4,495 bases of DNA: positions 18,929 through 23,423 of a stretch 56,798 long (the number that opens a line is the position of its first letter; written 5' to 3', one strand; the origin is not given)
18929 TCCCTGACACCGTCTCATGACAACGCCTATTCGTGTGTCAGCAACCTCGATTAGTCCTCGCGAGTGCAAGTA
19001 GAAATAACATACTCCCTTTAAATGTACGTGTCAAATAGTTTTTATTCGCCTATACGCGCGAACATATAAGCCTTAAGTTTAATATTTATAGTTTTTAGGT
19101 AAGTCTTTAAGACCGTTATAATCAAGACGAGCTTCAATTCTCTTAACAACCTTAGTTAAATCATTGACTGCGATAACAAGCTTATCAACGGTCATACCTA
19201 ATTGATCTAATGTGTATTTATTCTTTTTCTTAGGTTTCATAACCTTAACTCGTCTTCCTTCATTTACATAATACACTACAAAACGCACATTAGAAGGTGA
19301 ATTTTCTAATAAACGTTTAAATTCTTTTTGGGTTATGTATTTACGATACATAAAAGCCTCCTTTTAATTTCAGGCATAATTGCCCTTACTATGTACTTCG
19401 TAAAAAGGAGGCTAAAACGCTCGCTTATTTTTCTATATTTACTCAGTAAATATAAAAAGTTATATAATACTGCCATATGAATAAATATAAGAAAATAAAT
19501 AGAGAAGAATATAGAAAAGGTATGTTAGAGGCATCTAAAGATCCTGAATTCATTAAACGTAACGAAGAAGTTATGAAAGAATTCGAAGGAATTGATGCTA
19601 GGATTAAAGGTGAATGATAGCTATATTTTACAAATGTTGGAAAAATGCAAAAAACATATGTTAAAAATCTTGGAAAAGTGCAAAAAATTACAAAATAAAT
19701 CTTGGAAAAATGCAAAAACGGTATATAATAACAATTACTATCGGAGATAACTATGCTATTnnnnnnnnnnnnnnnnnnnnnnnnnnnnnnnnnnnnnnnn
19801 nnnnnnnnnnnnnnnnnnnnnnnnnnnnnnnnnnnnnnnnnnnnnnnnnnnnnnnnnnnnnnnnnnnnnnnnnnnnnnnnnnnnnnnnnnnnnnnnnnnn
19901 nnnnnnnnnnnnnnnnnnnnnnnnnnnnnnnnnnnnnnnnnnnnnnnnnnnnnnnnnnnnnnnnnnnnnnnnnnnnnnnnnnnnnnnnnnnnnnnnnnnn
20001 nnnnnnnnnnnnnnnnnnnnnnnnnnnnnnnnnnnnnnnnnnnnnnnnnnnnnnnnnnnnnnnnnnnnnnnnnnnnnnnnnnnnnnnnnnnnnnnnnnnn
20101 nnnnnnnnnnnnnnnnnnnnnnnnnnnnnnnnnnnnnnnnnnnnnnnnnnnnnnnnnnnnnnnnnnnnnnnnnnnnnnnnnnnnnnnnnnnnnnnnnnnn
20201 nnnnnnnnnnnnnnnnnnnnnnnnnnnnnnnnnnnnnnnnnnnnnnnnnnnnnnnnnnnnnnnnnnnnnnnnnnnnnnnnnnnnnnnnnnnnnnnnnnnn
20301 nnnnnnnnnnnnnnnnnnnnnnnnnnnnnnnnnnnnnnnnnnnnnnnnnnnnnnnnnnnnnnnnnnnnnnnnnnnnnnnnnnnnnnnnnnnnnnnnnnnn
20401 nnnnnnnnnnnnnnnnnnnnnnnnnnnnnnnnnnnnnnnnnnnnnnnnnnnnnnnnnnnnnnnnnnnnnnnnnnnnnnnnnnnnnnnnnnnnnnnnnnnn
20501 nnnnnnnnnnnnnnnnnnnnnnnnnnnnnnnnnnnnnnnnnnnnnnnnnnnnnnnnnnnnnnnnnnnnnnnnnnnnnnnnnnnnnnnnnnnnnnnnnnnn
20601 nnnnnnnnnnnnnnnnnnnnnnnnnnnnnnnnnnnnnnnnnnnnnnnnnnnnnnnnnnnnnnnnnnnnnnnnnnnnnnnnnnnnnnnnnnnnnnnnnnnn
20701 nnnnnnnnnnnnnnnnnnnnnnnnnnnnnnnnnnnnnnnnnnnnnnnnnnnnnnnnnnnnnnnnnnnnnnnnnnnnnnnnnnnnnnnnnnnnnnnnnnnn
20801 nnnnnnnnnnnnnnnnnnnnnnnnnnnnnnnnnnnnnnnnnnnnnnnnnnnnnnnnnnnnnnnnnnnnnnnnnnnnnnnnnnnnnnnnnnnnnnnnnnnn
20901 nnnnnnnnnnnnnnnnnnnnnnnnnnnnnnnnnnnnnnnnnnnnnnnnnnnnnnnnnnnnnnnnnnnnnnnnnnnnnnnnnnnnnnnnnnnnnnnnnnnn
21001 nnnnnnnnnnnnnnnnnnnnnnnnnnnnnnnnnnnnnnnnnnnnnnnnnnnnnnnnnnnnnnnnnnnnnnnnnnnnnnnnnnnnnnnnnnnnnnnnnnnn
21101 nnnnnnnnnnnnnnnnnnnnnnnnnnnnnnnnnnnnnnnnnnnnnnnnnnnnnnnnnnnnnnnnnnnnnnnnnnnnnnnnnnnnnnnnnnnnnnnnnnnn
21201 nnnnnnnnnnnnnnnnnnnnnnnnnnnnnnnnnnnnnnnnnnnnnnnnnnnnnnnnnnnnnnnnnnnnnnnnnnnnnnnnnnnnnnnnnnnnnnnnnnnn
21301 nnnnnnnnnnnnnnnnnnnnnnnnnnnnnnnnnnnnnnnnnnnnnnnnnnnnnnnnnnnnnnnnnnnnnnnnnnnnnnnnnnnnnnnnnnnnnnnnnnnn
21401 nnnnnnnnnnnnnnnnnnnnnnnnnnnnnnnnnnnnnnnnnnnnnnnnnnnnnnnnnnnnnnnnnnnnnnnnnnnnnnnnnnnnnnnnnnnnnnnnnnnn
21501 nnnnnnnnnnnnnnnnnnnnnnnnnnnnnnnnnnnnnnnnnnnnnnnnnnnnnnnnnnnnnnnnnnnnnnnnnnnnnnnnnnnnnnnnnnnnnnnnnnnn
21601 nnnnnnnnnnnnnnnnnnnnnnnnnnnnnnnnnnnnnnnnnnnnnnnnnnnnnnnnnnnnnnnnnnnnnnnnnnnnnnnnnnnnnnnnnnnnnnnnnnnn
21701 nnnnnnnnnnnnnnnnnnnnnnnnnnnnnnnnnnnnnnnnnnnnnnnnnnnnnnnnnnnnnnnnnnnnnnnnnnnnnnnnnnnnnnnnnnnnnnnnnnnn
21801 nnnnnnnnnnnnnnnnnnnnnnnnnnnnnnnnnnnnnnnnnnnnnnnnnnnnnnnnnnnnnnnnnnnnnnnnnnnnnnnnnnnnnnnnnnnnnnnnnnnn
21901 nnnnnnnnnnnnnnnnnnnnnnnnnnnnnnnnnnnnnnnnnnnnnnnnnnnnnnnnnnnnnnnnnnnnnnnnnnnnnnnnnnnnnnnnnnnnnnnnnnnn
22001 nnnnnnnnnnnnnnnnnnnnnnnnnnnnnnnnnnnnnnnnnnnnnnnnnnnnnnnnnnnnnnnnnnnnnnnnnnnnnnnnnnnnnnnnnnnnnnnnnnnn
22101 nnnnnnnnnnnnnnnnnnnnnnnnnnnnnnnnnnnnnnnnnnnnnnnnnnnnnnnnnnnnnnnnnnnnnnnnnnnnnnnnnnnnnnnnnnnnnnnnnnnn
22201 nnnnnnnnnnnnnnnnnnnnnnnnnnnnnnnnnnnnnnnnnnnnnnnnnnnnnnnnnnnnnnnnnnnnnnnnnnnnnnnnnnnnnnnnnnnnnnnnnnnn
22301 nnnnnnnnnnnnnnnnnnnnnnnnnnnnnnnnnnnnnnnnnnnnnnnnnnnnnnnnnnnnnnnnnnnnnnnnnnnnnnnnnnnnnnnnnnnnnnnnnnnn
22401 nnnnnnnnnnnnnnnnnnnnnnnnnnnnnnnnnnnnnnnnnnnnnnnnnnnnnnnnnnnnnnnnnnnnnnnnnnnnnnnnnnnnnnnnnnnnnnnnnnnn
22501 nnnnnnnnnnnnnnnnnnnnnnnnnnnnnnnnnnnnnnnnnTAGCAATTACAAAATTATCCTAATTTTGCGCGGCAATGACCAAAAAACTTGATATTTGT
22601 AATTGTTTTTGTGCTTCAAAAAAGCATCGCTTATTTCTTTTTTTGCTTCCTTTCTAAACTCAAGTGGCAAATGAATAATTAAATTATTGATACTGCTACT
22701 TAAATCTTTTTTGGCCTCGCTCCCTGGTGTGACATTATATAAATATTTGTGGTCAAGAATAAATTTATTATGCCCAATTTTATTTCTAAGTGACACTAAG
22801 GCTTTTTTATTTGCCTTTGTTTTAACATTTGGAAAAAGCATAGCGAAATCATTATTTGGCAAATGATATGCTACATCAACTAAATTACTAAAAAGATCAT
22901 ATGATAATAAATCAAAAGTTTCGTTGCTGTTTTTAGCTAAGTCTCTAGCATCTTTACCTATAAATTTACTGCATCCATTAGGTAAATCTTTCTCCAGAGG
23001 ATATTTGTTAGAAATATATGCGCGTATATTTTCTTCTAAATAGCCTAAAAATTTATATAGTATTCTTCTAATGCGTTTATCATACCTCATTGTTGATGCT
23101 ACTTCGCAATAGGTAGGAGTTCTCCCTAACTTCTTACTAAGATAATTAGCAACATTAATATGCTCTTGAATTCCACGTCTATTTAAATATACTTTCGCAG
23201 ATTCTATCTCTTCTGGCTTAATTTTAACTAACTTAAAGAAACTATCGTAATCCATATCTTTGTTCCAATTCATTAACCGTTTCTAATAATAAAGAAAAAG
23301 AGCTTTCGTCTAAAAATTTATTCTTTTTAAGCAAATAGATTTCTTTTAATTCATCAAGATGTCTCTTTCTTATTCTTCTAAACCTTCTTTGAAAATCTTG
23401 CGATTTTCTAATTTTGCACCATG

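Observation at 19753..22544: COG1373-type ATPase translationally coupled to an uncharacterised 499-aa protein with a PD-(D/E)xK-like core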

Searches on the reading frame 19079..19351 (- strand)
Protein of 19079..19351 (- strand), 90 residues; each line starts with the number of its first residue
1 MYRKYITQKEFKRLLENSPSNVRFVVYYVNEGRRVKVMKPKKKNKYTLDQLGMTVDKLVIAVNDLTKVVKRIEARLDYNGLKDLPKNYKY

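Call 6: search_protein_families(library=pfam, proteins=[window:19079-19351:-], max_evalue=0.01)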
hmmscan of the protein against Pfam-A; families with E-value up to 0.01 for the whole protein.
window:19079-19351:- (90 aa): 0 families

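Call 7: search_protein_families(library=padloc, proteins=[window:19079-19351:-], max_evalue=0.01)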
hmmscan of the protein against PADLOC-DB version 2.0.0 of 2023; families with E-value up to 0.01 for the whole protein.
window:19079-19351:- (90 aa): 0 families

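Call 11: search_protein_families(library=ncbifam, proteins=[window:19079-19351:-], max_evalue=0.01)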
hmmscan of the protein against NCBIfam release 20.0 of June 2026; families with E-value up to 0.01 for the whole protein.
window:19079-19351:- (90 aa): 0 families

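Call 12: search_protein_families(library=phrogs, proteins=[window:19079-19351:-], max_evalue=0.01)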
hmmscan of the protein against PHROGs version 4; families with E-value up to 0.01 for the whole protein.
window:19079-19351:- (90 aa): 1 family
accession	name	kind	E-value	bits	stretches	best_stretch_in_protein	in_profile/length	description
phrog_36143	-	unknown function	0.0072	17.3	0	55-81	77-103/106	-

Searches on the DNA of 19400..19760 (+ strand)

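Call 102: search_dna_similar(query=window:19400-19760:+, collection=plasmids, mode=distant, max_evalue=0.001, max_rows=10)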
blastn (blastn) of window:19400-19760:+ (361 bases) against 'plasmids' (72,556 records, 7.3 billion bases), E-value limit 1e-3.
No match.

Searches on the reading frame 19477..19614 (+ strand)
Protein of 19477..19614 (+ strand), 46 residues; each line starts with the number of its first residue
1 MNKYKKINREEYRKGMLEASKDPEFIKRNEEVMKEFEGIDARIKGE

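Call 11: search_protein_families(library=ncbifam, proteins=[window:19477-19614:+], max_evalue=0.01)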
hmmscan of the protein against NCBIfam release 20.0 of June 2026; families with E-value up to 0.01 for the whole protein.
window:19477-19614:+ (46 aa): 0 families

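Call 12: search_protein_families(library=phrogs, proteins=[window:19477-19614:+], max_evalue=0.01)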
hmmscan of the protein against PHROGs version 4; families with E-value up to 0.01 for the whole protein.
window:19477-19614:+ (46 aa): 0 families

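Call 101: search_solved_structures(query=window:19477-19614:+, max_evalue=10)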
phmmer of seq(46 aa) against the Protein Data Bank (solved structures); distinct sequences matched with E-value up to 10: 0.

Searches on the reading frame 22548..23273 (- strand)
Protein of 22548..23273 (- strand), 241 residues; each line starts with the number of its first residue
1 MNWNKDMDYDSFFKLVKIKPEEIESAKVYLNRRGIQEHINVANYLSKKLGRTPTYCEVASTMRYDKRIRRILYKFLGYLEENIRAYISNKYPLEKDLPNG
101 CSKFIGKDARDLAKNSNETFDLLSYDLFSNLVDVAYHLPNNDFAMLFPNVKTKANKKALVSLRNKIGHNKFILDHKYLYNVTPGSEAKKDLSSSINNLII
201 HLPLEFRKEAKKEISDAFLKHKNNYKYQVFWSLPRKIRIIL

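Call 6: search_protein_families(library=pfam, proteins=[window:22548-23273:-], max_evalue=0.01)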
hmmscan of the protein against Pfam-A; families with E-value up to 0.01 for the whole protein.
window:22548-23273:- (241 aa): 1 family
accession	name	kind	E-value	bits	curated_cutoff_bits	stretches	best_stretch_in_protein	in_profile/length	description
PF07751.16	Abi_2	-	0.0064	17.2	25.6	0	55-96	31-69/184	Abi-like protein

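Call 7: search_protein_families(library=padloc, proteins=[window:22548-23273:-], max_evalue=0.01)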
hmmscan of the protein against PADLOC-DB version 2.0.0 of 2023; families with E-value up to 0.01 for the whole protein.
window:22548-23273:- (241 aa): 0 families

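Call 11: search_protein_families(library=ncbifam, proteins=[window:22548-23273:-], max_evalue=0.01)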
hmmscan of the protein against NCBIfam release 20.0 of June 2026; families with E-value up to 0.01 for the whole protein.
window:22548-23273:- (241 aa): 0 families

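Call 12: search_protein_families(library=phrogs, proteins=[window:22548-23273:-], max_evalue=0.01)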
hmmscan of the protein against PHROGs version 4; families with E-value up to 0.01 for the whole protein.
window:22548-23273:- (241 aa): 2 families
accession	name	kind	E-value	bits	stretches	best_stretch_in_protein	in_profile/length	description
phrog_2158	-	moron, auxiliary metabolic gene and host takeover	7e-05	23.2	0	54-90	63-99/315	abortive infection resistance protein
phrog_18101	-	unknown function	0.00046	21.3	1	55-89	68-102/119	-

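Call 93: search_solved_structures(query=window:22551-23273:-, max_evalue=1)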
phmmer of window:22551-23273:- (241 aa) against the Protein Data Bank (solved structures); distinct sequences matched with E-value up to 1: 0.
